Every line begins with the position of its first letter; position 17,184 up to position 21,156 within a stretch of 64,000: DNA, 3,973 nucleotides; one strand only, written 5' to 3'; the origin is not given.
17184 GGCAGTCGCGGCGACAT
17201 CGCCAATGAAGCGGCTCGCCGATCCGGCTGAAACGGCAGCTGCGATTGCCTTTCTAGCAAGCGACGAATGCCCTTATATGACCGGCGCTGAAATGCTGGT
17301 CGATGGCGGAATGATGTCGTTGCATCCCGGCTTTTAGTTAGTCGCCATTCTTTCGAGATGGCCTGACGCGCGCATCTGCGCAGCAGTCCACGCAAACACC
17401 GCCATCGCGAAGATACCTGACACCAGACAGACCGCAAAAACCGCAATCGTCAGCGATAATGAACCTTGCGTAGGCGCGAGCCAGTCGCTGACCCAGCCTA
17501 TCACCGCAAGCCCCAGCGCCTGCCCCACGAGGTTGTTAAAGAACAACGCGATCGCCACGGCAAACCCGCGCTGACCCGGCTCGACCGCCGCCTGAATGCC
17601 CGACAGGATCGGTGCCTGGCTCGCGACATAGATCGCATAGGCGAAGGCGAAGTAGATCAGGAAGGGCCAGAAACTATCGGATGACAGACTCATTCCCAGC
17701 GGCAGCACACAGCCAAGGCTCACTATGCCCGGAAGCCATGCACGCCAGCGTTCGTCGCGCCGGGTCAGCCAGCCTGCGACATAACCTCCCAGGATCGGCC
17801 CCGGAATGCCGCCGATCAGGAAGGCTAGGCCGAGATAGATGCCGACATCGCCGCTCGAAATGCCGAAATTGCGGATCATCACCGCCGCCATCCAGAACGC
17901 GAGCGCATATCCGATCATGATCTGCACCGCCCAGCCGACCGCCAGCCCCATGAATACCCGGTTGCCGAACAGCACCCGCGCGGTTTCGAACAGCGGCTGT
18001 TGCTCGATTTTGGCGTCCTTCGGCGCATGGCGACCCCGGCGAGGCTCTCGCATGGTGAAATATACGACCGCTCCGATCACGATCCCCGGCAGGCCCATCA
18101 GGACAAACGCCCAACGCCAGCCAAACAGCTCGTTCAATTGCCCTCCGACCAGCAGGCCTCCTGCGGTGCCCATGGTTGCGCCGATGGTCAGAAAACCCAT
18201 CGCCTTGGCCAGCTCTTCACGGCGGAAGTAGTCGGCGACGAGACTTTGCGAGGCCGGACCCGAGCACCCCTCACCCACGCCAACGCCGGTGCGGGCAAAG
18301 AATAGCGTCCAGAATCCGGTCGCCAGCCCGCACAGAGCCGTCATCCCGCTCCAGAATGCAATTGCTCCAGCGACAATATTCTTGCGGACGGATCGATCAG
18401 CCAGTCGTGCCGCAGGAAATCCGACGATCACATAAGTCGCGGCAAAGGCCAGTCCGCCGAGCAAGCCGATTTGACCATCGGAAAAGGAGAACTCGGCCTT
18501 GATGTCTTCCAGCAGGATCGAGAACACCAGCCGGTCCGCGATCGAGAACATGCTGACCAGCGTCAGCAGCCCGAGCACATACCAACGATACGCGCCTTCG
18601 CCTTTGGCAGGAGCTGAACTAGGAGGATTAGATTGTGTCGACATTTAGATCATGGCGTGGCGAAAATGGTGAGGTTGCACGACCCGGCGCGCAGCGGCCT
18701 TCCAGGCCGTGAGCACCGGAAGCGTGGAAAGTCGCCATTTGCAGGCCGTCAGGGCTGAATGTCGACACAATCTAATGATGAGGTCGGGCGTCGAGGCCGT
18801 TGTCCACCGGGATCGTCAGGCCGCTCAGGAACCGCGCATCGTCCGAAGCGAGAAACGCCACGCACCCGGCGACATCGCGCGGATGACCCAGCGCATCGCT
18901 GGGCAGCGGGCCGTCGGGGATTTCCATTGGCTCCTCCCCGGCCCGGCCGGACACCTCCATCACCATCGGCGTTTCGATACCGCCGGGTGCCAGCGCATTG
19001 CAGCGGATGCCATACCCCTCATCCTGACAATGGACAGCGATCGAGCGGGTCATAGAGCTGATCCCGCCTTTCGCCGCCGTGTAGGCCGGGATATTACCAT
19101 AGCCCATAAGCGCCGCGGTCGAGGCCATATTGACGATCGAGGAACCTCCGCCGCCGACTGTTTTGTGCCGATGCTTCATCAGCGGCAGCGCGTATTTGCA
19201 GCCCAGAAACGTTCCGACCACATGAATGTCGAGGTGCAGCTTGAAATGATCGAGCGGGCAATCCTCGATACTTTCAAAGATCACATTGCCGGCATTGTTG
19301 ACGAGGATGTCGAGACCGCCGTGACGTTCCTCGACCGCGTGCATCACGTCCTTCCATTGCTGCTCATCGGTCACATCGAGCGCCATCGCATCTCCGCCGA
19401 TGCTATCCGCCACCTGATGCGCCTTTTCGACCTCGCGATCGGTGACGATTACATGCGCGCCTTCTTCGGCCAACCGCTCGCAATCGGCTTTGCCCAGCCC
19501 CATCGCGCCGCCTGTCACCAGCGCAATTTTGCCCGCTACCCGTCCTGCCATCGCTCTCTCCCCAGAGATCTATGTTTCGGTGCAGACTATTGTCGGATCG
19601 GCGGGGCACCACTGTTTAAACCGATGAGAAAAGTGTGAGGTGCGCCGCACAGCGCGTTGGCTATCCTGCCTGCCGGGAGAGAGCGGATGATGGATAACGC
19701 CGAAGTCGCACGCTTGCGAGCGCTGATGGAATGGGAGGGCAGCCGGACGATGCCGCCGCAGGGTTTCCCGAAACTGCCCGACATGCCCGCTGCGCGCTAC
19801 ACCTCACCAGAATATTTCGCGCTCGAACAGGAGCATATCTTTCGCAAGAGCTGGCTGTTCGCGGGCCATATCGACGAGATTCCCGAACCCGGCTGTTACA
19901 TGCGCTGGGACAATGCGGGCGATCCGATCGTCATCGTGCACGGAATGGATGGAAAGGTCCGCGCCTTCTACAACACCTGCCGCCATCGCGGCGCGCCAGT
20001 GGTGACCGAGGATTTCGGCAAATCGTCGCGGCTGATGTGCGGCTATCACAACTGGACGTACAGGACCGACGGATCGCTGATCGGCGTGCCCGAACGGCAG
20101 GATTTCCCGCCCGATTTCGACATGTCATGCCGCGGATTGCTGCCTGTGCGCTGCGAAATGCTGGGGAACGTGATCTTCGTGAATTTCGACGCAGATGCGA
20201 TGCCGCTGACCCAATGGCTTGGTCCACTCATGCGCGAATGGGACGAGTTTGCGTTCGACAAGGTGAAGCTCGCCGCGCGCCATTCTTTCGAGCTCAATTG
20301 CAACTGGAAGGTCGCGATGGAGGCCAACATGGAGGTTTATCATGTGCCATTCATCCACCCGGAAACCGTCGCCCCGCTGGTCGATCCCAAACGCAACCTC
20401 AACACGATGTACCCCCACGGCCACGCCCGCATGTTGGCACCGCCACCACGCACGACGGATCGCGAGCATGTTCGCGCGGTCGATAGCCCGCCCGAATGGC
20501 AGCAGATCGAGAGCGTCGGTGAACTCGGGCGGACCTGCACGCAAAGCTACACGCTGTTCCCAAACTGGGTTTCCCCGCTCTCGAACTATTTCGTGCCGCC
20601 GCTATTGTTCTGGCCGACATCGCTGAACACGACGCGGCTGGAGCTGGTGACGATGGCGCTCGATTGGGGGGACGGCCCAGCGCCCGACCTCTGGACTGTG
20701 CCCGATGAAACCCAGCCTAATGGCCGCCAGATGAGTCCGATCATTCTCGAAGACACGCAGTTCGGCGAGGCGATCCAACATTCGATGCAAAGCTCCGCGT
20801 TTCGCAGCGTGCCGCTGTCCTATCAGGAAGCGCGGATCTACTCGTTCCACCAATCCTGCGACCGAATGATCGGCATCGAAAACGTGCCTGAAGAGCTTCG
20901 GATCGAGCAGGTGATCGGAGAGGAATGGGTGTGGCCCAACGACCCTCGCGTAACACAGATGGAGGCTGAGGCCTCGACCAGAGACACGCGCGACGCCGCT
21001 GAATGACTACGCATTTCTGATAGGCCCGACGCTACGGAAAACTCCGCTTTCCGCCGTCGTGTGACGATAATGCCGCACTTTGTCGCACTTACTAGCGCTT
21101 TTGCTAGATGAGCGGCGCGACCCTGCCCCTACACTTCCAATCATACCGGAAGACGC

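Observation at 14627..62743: About 48-kb catabolic super-cluster for an unidentified hydrophobic (terpenoid/steroid/oxidised-lipid) substrate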

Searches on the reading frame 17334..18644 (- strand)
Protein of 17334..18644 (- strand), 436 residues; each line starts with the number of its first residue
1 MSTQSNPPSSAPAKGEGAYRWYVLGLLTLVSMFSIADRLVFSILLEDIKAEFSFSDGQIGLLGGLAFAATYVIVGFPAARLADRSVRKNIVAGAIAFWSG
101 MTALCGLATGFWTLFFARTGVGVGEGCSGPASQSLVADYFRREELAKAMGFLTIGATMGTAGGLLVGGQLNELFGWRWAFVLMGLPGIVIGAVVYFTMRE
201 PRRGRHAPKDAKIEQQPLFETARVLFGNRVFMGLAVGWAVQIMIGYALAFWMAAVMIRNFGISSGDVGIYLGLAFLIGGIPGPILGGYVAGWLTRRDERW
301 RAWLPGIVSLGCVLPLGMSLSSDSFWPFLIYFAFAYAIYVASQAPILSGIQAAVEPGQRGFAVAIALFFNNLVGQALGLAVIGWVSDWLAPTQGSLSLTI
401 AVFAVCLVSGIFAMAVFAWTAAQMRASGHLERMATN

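Call 7: search_protein_families(library=pfam, proteins=[window:17334-18644:-], max_evalue=0.001)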
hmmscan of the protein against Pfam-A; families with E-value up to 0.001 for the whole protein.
window:17334-18644:- (436 aa): 2 families
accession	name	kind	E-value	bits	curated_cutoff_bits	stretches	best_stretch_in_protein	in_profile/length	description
PF07690.21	MFS_1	-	3.6e-50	171.3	33.4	2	28-378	2-346/347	Major Facilitator Superfamily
PF03137.26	OATP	-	1.7e-11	43.6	25.8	1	214-293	278-357/545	Organic Anion Transporter Polypeptide (OATP) family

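Call 77: search_protein_families(library=ncbifam, proteins=[window:17334-18644:-], max_evalue=1e-10)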
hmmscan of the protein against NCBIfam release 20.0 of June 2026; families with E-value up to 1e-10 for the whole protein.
window:17334-18644:- (436 aa): 10 families
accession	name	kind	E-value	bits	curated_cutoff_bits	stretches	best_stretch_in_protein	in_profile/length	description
TIGR00893.1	2A0114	subfamily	1.4e-34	119.7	395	1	32-414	4-395/399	D-galactonate transporter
TIGR00895.1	2A0115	subfamily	7.6e-22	77.8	418.55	1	19-296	14-315/398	aromatic acid/H+ symport family MFS transporter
TIGR00881.1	2A0104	subfamily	1.4e-21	76.9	407.75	1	35-384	8-368/379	phosphoglycerate transporter protein PgtP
TIGR00880.1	2_A_01_02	superfamily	2.1e-20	73.3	131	1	66-200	6-140/141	multidrug resistance protein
TIGR00711.1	efflux_EmrB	subfamily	5.3e-16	58.4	230.2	1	27-205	7-184/485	DHA2 family efflux MFS transporter permease subunit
NF003024.0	PRK03893.1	subfamily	9e-12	44.5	604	1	38-244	37-240/497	sialate:H+ symport family MFS transporter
NF008654.0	PRK11652.1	equivalog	1.4e-11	43.9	479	1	43-423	30-388/397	multidrug efflux MFS transporter EmrD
NF000031.1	MFS_efflux_LmrA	exception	6.3e-11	41.6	850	1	19-200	28-210/484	lincomycin efflux MFS transporter Lmr(A)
TIGR02332.1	HpaX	equivalog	6.8e-11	41.9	615.4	1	26-204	12-196/412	4-hydroxyphenylacetate permease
TIGR00900.1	2A0121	subfamily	9.6e-11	41.6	319.6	1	70-388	46-362/364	H+ Antiporter protein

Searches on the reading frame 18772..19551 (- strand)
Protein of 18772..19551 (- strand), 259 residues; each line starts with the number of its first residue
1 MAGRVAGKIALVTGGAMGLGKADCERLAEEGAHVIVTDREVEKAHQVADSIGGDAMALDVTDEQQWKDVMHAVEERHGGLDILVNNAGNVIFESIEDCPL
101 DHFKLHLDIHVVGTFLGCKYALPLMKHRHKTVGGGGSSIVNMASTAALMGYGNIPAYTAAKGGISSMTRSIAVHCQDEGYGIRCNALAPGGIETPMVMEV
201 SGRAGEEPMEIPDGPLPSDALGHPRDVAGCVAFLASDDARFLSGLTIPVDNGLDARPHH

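Call 7: search_protein_families(library=pfam, proteins=[window:18772-19551:-], max_evalue=0.001)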
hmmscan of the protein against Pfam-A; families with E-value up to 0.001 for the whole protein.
window:18772-19551:- (259 aa): 4 families
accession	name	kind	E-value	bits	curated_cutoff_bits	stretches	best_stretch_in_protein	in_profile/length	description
PF13561.12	adh_short_C2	-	2.1e-54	185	27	1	16-253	3-235/236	Enoyl-(Acyl carrier protein) reductase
PF00106.31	adh_short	-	2.8e-48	164.5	26.6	1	8-200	1-190/195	short chain dehydrogenase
PF08659.16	KR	-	1.3e-05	25.6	22.6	1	11-115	4-117/180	KR domain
PF01370.27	Epimerase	-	0.00025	21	20.9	1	10-72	1-62/240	NAD dependent epimerase/dehydratase family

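Call 37: search_protein_families(library=ncbifam, proteins=[window:18772-19551:-], max_evalue=1e-20)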
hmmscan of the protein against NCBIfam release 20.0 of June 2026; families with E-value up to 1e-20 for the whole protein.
window:18772-19551:- (259 aa): 152 families (the best 25 are shown)
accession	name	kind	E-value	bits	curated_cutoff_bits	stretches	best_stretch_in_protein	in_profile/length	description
NF005473.0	PRK07069.1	equivalog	7.9e-61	205.9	339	1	2-255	5-261/262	SDR family oxidoreductase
NF004791.0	PRK06138.1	equivalog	3.3e-60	203.5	312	1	4-255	2-251/252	SDR family oxidoreductase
NF052562.1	RADHDNL4305835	equivalog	4.2e-58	196.7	400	1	1-255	1-251/252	NADP-dependent (R)-specific alcohol dehydrogenase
NF005559.1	PRK07231.1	subfamily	2.4e-55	187.7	215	1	4-253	1-247/249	glucose 1-dehydrogenase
NF052558.1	MBtsdlDhBudC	equivalog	3.2e-54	184.1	270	1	6-256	2-244/250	meso-2,3-butanediol dehydrogenase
NF005067.0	PRK06484.1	equivalog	4.8e-51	173.9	713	1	6-254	8-252/524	short chain dehydrogenase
NF047923.1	pyridox_DH_SDR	equivalog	4.4e-50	170.5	325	1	6-253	2-240/243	pyridoxal 4-dehydrogenase, SDR-type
NF004713.0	PRK06057.1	equivalog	2.2e-49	168.2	404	1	2-254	4-250/257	3-oxoacyl-ACP reductase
NF053702.1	TrHdxCHCADhChcB1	equivalog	1.5e-48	165.4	400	1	4-252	1-239/250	trans-4-hydroxycyclohexanecarboxylate dehydrogenase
NF009093.0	PRK12429.1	subfamily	1.2e-47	162.4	258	1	5-253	3-256/259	3-hydroxybutyrate dehydrogenase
NF006366.0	PRK08589.1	equivalog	3e-47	161.2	386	1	3-254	2-253/272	SDR family oxidoreductase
TIGR03971.1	SDR_subfam_1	subfamily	2e-46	158.5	300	1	5-254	1-269/271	mycofactocin-coupled SDR family oxidoreductase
NF004198.0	PRK05653.1-3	equivalog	4.2e-46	157.4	296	1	5-253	5-246/248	3-oxoacyl-ACP reductase FabG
NF009466.0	PRK12826.1-2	subfamily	1.3e-45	155.8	222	1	8-253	4-244/248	3-oxoacyl-ACP reductase FabG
NF004818.0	PRK06172.1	equivalog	2.3e-45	154.9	336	1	1-255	1-252/253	SDR family oxidoreductase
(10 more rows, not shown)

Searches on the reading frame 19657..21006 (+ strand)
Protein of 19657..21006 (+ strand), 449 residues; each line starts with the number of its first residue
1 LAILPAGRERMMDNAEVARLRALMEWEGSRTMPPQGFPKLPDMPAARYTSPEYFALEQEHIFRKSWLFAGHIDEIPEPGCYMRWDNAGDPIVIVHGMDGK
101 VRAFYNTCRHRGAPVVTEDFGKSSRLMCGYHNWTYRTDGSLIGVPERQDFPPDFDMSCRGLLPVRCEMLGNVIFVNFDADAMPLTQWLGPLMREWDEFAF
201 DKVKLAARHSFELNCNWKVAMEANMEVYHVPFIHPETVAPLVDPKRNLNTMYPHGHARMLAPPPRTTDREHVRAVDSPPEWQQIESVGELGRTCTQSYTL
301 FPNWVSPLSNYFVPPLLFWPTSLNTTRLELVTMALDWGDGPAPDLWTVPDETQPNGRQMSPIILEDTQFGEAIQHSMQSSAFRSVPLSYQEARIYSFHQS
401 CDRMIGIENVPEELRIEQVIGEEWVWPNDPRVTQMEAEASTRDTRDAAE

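Call 7: search_protein_families(library=pfam, proteins=[window:19657-21006:+], max_evalue=0.001)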
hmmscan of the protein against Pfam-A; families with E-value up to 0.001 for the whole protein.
window:19657-21006:+ (449 aa): 2 families
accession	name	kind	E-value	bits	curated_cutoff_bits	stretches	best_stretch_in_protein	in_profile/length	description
PF00848.25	Ring_hydroxyl_A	-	3e-24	86.5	24.9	1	200-405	1-206/208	Ring hydroxylating alpha subunit (catalytic domain)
PF00355.32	Rieske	-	1.3e-16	60.7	20.3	1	65-149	1-83/88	Rieske [2Fe-2S] domain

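Call 13: search_protein_families(library=ncbifam, proteins=[window:19657-21006:+], max_evalue=0.00001)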
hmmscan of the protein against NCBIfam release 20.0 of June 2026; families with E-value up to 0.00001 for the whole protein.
window:19657-21006:+ (449 aa): 5 families
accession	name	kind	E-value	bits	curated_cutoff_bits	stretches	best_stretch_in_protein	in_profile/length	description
NF058607.1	GlBtMonoOxGbcA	equivalog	9.2e-48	162.7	670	1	43-242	33-230/420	glycine betaine monooxygenase oxygenase subunit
NF042946.1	3PPDioc_HcaE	equivalog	9.1e-34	117.2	830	1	46-242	19-222/450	3-phenylpropionate/cinnamic acid dioxygenase subunit alpha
NF041684.1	ant_diox_AndAc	equivalog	1.4e-31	109.5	750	1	44-234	24-222/418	anthranilate 1,2-dioxygenase large subunit AndAc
TIGR03228.1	anthran_1_2_A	equivalog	6.7e-29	100.9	671.9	1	48-240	21-219/438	anthranilate 1,2-dioxygenase large subunit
TIGR03229.1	benzo_1_2_benA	equivalog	7.5e-22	77.8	780.95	1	48-237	21-218/433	benzoate 1,2-dioxygenase large subunit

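Call 18: search_solved_structures(query=window:19657-21006:+, max_evalue=0.00001)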
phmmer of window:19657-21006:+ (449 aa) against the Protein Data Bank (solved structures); distinct sequences matched with E-value up to 0.00001: 40.
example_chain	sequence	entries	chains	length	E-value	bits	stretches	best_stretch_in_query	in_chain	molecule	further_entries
3vca_A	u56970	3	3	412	7.8e-35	123.5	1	47-237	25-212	Ring-hydroxylating dioxygenase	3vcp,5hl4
4qup_A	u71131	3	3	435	8.8e-35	123.3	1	47-237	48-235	Monoxygenase; demethylase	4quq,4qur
6y9c_A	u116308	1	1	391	2.1e-32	115.5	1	43-237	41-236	Carnitine monooxygenase oxygenase subunit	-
6y8j_A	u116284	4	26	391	3e-32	115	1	43-237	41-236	Carnitine monooxygenase oxygenase subunit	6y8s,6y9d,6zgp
3n0q_A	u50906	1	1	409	4.3e-32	114.5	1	45-238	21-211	Putative aromatic-ring hydroxylating dioxygenase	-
1uli_A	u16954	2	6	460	2.8e-30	108.5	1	47-230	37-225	biphenyl dioxygenase large subunit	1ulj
8k0a_A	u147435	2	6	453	6.3e-30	107.3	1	47-239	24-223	3-phenylpropionate/cinnamic acid dioxygenase subunit alpha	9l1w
9jp5_A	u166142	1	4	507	1.3e-28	103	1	43-238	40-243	Phthalate 3,4-dioxygenase alpha subunit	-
3en1_A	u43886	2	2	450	5.2e-28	101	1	47-230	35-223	Benzene 1,2-dioxygenase subunit alpha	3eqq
1wql_A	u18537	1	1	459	1.8e-27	99.2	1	48-248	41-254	iron-sulfur protein large subunit of cumene dioxygenase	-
3gzx_A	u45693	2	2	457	3.6e-27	98.2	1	43-232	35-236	Biphenyl dioxygenase subunit alpha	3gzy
9o71_A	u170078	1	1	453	4.2e-27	98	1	47-235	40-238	Phenylpropionate dioxygenase-like ring-hydroxylating dioxygenase large terminal subunit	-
2gbw_A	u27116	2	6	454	4.9e-27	97.8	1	51-238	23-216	Biphenyl 2,3-Dioxygenase Alpha Subunit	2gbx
7yls_B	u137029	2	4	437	5.6e-27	97.6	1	47-235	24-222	Rieske (2Fe-2S) domain protein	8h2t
2ckf_A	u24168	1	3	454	8.5e-27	97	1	52-244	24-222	RING-HYDROXYLATING DIOXYGENASE ALPHA SUBUNIT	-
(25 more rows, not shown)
